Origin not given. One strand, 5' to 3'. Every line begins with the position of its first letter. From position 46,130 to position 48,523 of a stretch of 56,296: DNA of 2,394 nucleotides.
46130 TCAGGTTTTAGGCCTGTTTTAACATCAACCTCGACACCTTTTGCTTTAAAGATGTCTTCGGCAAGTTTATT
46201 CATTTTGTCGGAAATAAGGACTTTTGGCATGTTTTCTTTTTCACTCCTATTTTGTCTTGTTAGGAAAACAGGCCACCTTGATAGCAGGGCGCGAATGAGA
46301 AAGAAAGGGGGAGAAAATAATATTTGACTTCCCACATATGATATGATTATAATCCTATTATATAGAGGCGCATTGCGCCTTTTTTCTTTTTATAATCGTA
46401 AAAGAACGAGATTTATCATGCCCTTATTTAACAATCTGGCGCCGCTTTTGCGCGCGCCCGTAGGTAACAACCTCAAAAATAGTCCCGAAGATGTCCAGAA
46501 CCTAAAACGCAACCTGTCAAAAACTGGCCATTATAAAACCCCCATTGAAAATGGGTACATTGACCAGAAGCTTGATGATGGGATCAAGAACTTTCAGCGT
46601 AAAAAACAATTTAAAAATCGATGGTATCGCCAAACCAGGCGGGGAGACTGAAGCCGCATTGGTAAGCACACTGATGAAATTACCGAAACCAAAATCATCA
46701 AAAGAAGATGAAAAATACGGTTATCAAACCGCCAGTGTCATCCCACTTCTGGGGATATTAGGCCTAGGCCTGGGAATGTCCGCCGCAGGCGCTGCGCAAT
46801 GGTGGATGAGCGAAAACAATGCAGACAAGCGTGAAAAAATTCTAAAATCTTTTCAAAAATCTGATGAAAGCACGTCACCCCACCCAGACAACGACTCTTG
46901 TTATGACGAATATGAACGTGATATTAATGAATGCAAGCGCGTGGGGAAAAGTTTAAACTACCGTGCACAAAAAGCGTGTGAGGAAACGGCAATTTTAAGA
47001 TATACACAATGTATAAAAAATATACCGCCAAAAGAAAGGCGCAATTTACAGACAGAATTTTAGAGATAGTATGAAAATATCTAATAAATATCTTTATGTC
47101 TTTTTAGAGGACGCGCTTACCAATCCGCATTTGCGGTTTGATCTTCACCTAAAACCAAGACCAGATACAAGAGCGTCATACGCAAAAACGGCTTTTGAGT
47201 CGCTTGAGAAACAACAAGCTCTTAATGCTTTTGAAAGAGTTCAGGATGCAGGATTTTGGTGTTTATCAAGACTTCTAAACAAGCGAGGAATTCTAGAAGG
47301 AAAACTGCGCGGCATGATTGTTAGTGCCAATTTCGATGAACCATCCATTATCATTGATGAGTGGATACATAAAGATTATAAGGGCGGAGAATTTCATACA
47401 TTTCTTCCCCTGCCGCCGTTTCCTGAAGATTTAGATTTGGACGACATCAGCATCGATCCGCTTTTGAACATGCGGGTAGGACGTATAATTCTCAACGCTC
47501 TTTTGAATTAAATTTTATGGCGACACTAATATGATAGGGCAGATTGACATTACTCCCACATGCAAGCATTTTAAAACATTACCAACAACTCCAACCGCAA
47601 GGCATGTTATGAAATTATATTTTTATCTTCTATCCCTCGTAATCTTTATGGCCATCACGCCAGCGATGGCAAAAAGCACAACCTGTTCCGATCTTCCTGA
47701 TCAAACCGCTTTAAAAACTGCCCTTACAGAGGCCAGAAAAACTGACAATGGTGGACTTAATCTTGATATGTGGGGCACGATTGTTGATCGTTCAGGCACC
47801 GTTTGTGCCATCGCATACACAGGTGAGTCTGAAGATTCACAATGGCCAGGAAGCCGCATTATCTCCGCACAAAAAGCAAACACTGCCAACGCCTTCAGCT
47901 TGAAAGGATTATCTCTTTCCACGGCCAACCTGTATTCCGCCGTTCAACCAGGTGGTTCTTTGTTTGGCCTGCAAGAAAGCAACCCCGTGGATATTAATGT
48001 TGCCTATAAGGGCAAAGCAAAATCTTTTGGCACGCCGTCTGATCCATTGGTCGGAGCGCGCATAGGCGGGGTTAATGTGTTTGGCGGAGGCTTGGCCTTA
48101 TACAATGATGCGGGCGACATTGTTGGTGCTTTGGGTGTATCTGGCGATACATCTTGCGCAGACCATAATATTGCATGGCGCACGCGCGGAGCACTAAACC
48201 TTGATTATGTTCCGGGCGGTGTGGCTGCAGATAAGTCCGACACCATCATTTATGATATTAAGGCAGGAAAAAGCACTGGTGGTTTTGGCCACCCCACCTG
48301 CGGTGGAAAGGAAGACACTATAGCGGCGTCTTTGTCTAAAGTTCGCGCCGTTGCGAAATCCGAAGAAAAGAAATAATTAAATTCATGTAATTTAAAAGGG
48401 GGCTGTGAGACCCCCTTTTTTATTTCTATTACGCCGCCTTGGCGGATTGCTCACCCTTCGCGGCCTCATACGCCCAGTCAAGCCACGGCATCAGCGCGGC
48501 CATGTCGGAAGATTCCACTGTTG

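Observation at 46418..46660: Two unlinked genes share a distinctive N-terminal module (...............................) joined to unrelated C-termini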

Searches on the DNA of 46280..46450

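Call 80: search_rna_families(source=window, start=46280, end=46450, threshold=evalue, max_evalue=5)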
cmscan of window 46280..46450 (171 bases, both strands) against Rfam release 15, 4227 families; matches with E-value up to 5: 10.
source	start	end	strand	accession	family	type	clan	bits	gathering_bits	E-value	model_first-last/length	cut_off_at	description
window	46320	46385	+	RF02057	STnc40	Gene; sRNA;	-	23.8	45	0.027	1-70/70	no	Salmonella enterica sRNA STnc40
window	46327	46391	+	RF02551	DapZ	Cis-reg;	-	18.5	56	0.35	1-78/78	no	ABC transporter regulator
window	46364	46382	+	RF03390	mir-2450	Gene; miRNA;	-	16.1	59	1.1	1-73/73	no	mir-2450 microRNA precursor family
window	46349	46387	-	RF02420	Bp1_162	Gene; sRNA;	-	16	50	2.1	1-100/100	no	Burkholderia sRNA Bp1_Cand612_SIPHT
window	46337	46443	+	RF02822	Srn266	Gene; sRNA;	-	15.3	63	2.8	1-112/112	no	Streptococcus RNA 266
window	46299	46392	+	RF00558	L20_leader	Cis-reg; leader;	-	14.8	58.7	1.2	1-127/127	no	Ribosomal protein L20 leader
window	46376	46434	-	RF01078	PK-PYVV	Cis-reg;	-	14.7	65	2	1-58/58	no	3'-terminal pseudoknot in PYVV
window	46280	46385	+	RF02653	StyR-143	Gene; sRNA;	-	11.2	176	4.2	12-144/144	5'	Salmonella enterica Typhi npcRNA 143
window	46280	46398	+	RF03533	SQ1002_RNA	Gene; sRNA;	-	11.1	128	2.8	50-237/237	5'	Clostridioides difficile sRNA SQ1002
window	46334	46385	+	RF01394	isrK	Gene; sRNA;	-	10.4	50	4.5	1-77/77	no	isrK Hfq binding RNA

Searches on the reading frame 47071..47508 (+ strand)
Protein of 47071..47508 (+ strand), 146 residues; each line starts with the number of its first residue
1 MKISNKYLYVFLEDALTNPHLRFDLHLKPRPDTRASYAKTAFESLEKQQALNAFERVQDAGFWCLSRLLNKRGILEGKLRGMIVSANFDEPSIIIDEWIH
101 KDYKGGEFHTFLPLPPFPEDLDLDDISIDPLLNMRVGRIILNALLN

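Call 5: search_protein_families(library=pfam, max_evalue=1, proteins=[window:47071-47508:+])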
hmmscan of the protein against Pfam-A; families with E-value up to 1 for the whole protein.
seq(146 aa): 0 families

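Call 18: search_protein_families(library=phrogs, max_evalue=0.1, proteins=[window:47071-47508:+])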
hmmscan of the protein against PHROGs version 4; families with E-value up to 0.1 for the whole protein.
seq(146 aa): 0 families

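Call 19: search_protein_families(library=ncbifam, max_evalue=0.1, proteins=[window:47071-47508:+])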
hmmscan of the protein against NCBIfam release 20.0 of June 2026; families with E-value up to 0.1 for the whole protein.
seq(146 aa): 0 families

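Call 96: find_homologous_proteins(query=window:47071-47508:+, max_evalue=0.01)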
Query seq(146 aa) (146 aa): 1 proteins with E <= 0.01 among 37 candidates.
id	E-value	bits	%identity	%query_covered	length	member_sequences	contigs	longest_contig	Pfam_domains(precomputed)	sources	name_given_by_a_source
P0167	7.9e-91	320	97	100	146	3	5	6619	-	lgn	-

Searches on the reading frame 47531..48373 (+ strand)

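Call 5: search_protein_families(library=pfam, max_evalue=1, proteins=[window:47531-48373:+])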
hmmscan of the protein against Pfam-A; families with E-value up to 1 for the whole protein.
seq(281 aa): 1 family
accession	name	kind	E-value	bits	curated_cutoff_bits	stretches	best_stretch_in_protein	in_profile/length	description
PF03928.20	HbpS-like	-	6e-12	46.1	25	1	61-215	10-123/128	Haem degrading protein HbpS-like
